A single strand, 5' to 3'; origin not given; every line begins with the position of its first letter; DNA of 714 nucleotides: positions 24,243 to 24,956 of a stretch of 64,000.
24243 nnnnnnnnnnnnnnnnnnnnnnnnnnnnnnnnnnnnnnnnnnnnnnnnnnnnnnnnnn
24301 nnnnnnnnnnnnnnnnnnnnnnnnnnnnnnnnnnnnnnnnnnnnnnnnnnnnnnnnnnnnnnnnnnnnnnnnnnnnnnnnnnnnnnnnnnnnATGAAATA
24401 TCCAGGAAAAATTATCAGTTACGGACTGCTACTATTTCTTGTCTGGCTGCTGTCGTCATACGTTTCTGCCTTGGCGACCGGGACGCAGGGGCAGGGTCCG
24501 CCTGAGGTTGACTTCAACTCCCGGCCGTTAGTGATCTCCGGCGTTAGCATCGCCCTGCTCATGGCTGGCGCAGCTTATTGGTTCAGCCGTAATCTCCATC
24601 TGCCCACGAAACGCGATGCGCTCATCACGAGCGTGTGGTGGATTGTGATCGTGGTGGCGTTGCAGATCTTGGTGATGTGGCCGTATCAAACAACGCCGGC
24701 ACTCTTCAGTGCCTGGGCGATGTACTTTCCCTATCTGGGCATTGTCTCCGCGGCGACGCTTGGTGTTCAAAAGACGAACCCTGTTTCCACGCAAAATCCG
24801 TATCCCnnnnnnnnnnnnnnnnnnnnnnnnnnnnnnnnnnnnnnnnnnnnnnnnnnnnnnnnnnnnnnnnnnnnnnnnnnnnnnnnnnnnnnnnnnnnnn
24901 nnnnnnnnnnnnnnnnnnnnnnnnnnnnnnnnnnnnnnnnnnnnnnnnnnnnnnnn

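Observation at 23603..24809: Three tandem paralogous 4-TM membrane protein genes with a shared C-terminal ARR(Q/K)EV(R/K)A motif and coupled ATGA/ATAA junctions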

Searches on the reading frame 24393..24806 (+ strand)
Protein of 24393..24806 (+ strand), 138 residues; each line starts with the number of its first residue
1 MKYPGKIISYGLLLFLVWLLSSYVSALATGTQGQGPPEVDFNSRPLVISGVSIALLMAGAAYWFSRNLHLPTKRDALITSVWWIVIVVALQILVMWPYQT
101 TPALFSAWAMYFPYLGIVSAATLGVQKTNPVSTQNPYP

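Call 3: search_protein_families(library=pfam, proteins=[window:24393-24806:+], max_evalue=1)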
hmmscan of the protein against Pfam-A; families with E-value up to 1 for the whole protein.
window:24393-24806:+ (138 aa): 4 families
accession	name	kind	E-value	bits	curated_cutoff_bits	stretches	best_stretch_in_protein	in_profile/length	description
PF12698.13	ABC2_membrane_3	-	0.045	13.3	31.6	1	5-114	209-308/347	ABC-2 family transporter protein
PF19942.4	DUF6404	-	0.056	14.3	27.6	1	6-71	50-110/115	Family of unknown function (DUF6404)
PF06496.16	DUF1097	-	0.17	12.5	24.6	1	30-116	34-113/142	Protein of unknown function (DUF1097)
PF24178.1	Subterisin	-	0.26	11.8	27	0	31-52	21-41/42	Lasso peptide subterisin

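Call 9: find_homologous_proteins(query=window:24393-24806:+)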
Query window:24393-24806:+ (138 aa): 4 proteins with E <= 0.001 among 170 candidates.
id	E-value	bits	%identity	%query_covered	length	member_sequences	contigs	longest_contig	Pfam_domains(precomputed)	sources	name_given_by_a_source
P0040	2.2e-84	298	100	100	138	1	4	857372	-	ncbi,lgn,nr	ncbi:MAG: hypothetical protein HYY50_02665 [Candidatus Kerfeldbacteria bacterium]|nr:hypothetical pr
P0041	2.1e-45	172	64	99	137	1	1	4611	-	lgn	-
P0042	1.3e-44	170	64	91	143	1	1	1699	-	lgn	-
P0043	9.3e-42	160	63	90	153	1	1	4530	-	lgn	-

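Call 13: find_encoding_contigs(protein=P0041, flank=5000, max_places=3)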
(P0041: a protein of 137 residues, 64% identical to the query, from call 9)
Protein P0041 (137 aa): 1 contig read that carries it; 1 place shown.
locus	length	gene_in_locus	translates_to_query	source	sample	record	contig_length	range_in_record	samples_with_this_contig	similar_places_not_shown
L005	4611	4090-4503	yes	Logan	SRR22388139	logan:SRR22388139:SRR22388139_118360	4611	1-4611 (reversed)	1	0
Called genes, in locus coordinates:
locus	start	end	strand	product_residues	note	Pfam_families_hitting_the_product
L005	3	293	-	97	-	?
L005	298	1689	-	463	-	-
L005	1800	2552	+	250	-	PF03808:Glyco_tran_WecG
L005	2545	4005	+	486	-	PF00749:tRNA-synt_1c, PF19269:Anticodon_2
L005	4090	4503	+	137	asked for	-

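Call 14: find_encoding_contigs(protein=P0043, flank=5000, max_places=3)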
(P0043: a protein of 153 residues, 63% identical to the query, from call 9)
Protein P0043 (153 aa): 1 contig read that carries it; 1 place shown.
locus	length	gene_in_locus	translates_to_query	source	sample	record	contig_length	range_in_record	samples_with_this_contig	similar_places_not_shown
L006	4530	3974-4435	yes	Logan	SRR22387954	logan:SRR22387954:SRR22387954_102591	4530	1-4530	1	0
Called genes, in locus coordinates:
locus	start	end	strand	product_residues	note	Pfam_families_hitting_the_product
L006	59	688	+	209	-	PF01553:Acyltransferase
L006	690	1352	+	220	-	PF01553:Acyltransferase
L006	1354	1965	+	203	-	PF01553:Acyltransferase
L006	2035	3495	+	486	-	PF00501:AMP-binding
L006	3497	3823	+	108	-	PF03819:MazG (weak)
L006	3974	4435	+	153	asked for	-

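Call 24: search_protein_families(library=pfam, alignment_id=A4, max_evalue=0.01)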
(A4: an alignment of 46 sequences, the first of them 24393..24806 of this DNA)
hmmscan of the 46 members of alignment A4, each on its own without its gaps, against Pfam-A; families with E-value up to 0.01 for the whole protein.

A. member 1, window:24393-24806:+ (138 aa): 0 families

B. families by the number of members that match (of 46 scanned): 20 families
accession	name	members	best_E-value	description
PF25592.1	DUF7937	6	0.0002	Domain of unknown function (DUF7937)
PF14150.11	YesK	4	0.00019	YesK-like protein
PF19053.6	EccD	3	0.00066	EccD-like transmembrane domain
PF04893.22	Yip1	2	0.0006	Yip1 domain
PF06532.16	NrsF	2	0.00061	Negative regulator of sigma F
PF12670.12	DUF3792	2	0.0013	Protein of unknown function (DUF3792)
PF20176.3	DUF6541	1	0.00016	Family of unknown function (DUF6541)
PF04632.18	FUSC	1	0.00024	Fusaric acid resistance protein family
PF01757.29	Acyl_transf_3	1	0.00029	Acyltransferase domain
PF03866.18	HAP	1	0.0024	Hydrophobic abundant protein (HAP)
PF06570.16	DUF1129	1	0.0033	Protein of unknown function (DUF1129)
PF22570.1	LiaF-TM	1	0.0034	LiaF transmembrane domain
PF01292.26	Ni_hydr_CYTB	1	0.0034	Prokaryotic cytochrome b561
PF00689.26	Cation_ATPase_C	1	0.0044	Cation transporting ATPase, C-terminus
PF09721.15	Exosortase_EpsH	1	0.0051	Transmembrane exosortase (Exosortase_EpsH)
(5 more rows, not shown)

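Call 40: predict_structure(alignment_id=A4)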
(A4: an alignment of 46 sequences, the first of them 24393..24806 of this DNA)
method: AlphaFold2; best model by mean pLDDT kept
length: 138 residues; sequences in the alignment: 46
mean_pLDDT: 91.4   pTM: 0.82
mean pLDDT of the five models: 91.4, 91.3, 91.2, 90.9, 90.2
residues with pLDDT >= 90: 92; 70-90: 45; 50-70: 1; < 50: 0
segments of 3 or more residues with pLDDT < 50: none
pLDDT, mean of each block of 10 residues (from residue 1): 91 97 91 79 86 96 96 95 98 92 87 97 89 82
secondary structure, 60 per line:
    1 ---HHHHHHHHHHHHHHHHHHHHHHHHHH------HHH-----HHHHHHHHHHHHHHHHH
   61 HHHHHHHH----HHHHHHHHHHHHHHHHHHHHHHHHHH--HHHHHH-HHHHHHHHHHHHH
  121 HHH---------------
elements in order: H4-29 H44-68 H73-98 H101-106 H108-123

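Call 51: search_protein_families(library=ncbifam, proteins=[window:24393-24806:+], max_evalue=0.1)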
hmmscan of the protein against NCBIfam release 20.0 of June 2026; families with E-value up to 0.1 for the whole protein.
window:24393-24806:+ (138 aa): 3 families
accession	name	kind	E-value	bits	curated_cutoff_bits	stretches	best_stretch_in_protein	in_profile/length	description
NF003481.0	PRK05151.1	equivalog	0.018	15.2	240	1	56-127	51-121/193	electron transport complex subunit RsxA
TIGR01943.1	rnfA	subfamily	0.032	14.6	229.3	1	51-126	44-119/190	RnfABCDGE type electron transport complex subunit A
NF041835.1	rnfA_Methano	equivalog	0.072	13.5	300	1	55-127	52-123/195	Rnf electron transport complex subunit RnfA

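Call 53: fold_search(model_id=the predicted structure, library=pdb)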
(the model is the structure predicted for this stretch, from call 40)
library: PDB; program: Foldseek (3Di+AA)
matches with E <= 10: 110; with E <= 0.001: 0
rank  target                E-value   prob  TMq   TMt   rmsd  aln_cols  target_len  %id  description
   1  9kvx_A                2.7e-01  0.41  0.28  0.16  11.0       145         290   18  Cryo-EM structure of SLC30A10 in Mn2+-bound state, determined in inward-facing conformation (released 2025-10-15)
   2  9kvy_A                9.2e-01  0.21  0.27  0.16  10.5       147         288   20  Cryo-EM structure of SLC30A10, determined in asymmetric conformations-one subunit in an inward-facing Mn2+-bound and t (released 2025-10-15)
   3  6uuj_B                2.5e+00  0.06  0.19  0.16  25.5       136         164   14  Structure of PE5-PPE4-EspG3 complex from the type VII (ESX-3) secretion system, space group P212121 (released 2020-01-29)
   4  8id3_R                2.7e+00  0.09  0.24  0.14  13.1       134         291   13  Cryo-EM structure of the 9-hydroxystearic acid bound GPR120-Gi complex (released 2023-03-15)
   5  9n0i_E                2.7e+00  0.08  0.23  0.24  10.7       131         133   11  Crystal structure of KABLE double mutant (Lys14Pro, Leu20Trp) (released 2025-08-20)
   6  1u89_MODEL_1_A        2.7e+00  0.07  0.24  0.24  15.1       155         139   10  Solution structure of VBS2 fragment of talin (released 2005-01-18)
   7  9fwa                  2.7e+00  0.06  0.18  0.14  14.2       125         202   14  Retroaldolase 36 (RAD36) (released 2025-07-09)
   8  9n0k_A                3.0e+00  0.07  0.21  0.22  10.6       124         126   10  Crystal structure of KABLE triple mutant (Ile12Phe, Lys14Pro, Leu20Trp) (released 2025-08-20)
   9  6d6u_E                3.2e+00  0.13  0.26  0.14   9.5       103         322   17  Human GABA-A receptor alpha1-beta2-gamma2 subtype in complex with GABA and flumazenil, conformation A (released 2018-06-27)
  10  8c9w                  3.2e+00  0.09  0.26  0.12  12.5       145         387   10  Crystal structure of the adenosine A2A receptor (construct A2A-PSB2-bRIL) complexed with Etrumadenant at the orthosteric (released 2023-07-12)
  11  2b0h_MODEL_1_A        3.2e+00  0.08  0.23  0.23  12.9       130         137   15  Solution structure of VBS3 fragment of talin (released 2006-01-17)
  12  1rty_C                3.3e+00  0.07  0.21  0.18  14.1       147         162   14  Crystal Structure of Bacillus subtilis YvqK, a putative ATP-binding Cobalamin Adenosyltransferase, The North East Stru (released 2003-12-23)
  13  8frn_G                3.3e+00  0.07  0.21  0.11  16.7       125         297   15  Acinetobacter baylyi LptB2FG bound to lipopolysaccharide and Zosurabalpin (released 2024-01-03)
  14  8xeh_B                3.5e+00  0.15  0.31  0.32  10.5       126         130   13  Crystal structure of HEPN-MNT complex (released 2024-12-18)
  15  8xmf_A                3.5e+00  0.10  0.28  0.14  10.8       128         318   16  Cryo-EM structure of human ZnT1 WT at a low PH, in the presence of zinc, determined in an inward-facing conformation. (released 2024-10-30)
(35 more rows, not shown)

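Call 73: search_solved_structures(query=A4, max_evalue=5)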
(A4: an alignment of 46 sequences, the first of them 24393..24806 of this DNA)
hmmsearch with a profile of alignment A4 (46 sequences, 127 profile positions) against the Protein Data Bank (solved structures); distinct sequences matched with E-value up to 5: 18.
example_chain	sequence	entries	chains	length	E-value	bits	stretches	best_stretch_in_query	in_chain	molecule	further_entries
9w2z_B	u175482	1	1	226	0.027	17.3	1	31-89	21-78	Cytochrome c oxidase subunit 2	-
8ugi_4B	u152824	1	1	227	0.027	17.3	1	31-89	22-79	Cytochrome c oxidase subunit 2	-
8zo8_C2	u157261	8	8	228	0.027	17.3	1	31-89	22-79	Cytochrome c oxidase subunit 2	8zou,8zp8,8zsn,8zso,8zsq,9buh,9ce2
8ugh_4B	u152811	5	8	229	0.028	17.3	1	31-89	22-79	Cytochrome c oxidase subunit 2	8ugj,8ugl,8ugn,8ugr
1occ_B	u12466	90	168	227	0.031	17.1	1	31-89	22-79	CYTOCHROME C OXIDASE | Cytochrome c oxidase polypeptide II | Cytochrome c oxidase subunit 2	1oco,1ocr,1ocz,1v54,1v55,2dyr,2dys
7nfx_v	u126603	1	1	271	0.055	16.3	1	35-103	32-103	Signal recognition particle receptor subunit beta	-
5j4z_BO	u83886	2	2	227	0.058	16.2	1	31-89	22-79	Cytochrome c oxidase subunit 2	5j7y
7o37_b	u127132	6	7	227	0.066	16.1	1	35-89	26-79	Cytochrome c oxidase subunit 2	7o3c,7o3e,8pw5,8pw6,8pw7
7s24_A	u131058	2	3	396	0.087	15.7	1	5-50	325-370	Na(+)/H(+) antiporter NhaA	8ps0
4atv_A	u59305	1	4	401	0.12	15.2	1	5-48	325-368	NA(+)/H(+) ANTIPORTER NHAA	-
4au5_A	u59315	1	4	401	0.12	15.2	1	5-48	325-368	NA(+)/H(+) ANTIPORTER NHAA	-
1zcd_A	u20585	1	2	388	0.13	15.1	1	5-48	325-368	Na(+)/H(+) antiporter 1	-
9rh1_A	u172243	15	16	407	0.13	15.1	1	5-50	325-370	Na(+)/H(+) antiporter NhaA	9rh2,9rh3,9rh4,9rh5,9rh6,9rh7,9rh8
7xma_B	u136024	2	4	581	0.18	14.6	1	32-89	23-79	Cytochrome c oxidase subunit 2,Cytochrome c oxidase subunit 1 | CYTOCHROME C OXIDASE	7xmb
9f5x_2B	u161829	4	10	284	0.19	14.6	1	39-92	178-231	Cytochrome c oxidase polypeptide II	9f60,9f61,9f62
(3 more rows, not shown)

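Call 74: search_protein_families(library=phrogs, alignment_id=A4, max_evalue=0.01)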
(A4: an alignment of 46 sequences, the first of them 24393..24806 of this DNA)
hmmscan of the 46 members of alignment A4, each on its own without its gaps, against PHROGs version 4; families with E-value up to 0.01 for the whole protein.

A. member 1, window:24393-24806:+ (138 aa): 0 families

B. families by the number of members that match (of 46 scanned): 4 families
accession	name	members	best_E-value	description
phrog_2034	-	1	0.0012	-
phrog_3333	-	1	0.0013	O-acetyltransferase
phrog_16366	-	1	0.0052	membrane associated protein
phrog_34945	-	1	0.0082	-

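Call 85: fold_search(model_id=the predicted structure, library=viral)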
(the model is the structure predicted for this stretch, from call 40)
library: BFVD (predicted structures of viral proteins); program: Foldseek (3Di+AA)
matches with E <= 10: 156; with E <= 0.001: 0
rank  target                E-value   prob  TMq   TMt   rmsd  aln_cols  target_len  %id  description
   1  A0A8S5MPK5            1.5e-01  0.97  0.48  0.50   5.1       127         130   23  Uncharacterized protein [Podoviridae sp. ctoqT5]
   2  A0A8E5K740            3.6e-01  0.28  0.24  0.25  10.4       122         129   13  (no name in the UniProt tables at hand)
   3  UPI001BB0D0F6         4.7e-01  0.80  0.45  0.47   5.3       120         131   21  (no name look-up for this kind of identifier)
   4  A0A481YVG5            6.3e-01  0.38  0.33  0.32  10.7       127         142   15  Uncharacterized protein [Marseillevirus LCMAC103]
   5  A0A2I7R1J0            6.9e-01  0.20  0.24  0.22  11.3       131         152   11  (no name in the UniProt tables at hand)
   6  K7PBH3                1.1e+00  0.13  0.22  0.20  11.4       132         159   20  Membrane ORF153A [Cyprinid herpesvirus 2]
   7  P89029                1.3e+00  0.33  0.33  0.23  10.1       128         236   11  OPEP-2 protein [Orgyia pseudotsugata multicapsid polyhedrosis virus]
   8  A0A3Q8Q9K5            1.5e+00  0.15  0.29  0.25  13.3       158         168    9  Uncharacterized protein [Sulfolobales Beppu filamentous phage 1]
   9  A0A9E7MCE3            1.7e+00  0.21  0.28  0.28  10.8       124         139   12  (no name in the UniProt tables at hand)
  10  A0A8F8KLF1            1.9e+00  0.20  0.38  0.30  11.4       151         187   14  Uncharacterized protein [Clandestinovirus]
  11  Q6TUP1                2.0e+00  0.12  0.25  0.17  12.5       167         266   11  128L [Yaba monkey tumor virus (strain VR587)]
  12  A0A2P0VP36            2.1e+00  0.13  0.32  0.08   9.4       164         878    8  Uncharacterized protein [Tetraselmis virus 1]
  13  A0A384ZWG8            2.2e+00  0.25  0.34  0.41   8.7       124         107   11  Uncharacterized protein [Dickeya phage vB_DsoM_JA13]
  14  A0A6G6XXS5            2.3e+00  0.23  0.37  0.39   7.2       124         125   17  (no name in the UniProt tables at hand)
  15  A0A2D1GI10            2.4e+00  0.12  0.27  0.34  16.8       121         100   12  (no name in the UniProt tables at hand)
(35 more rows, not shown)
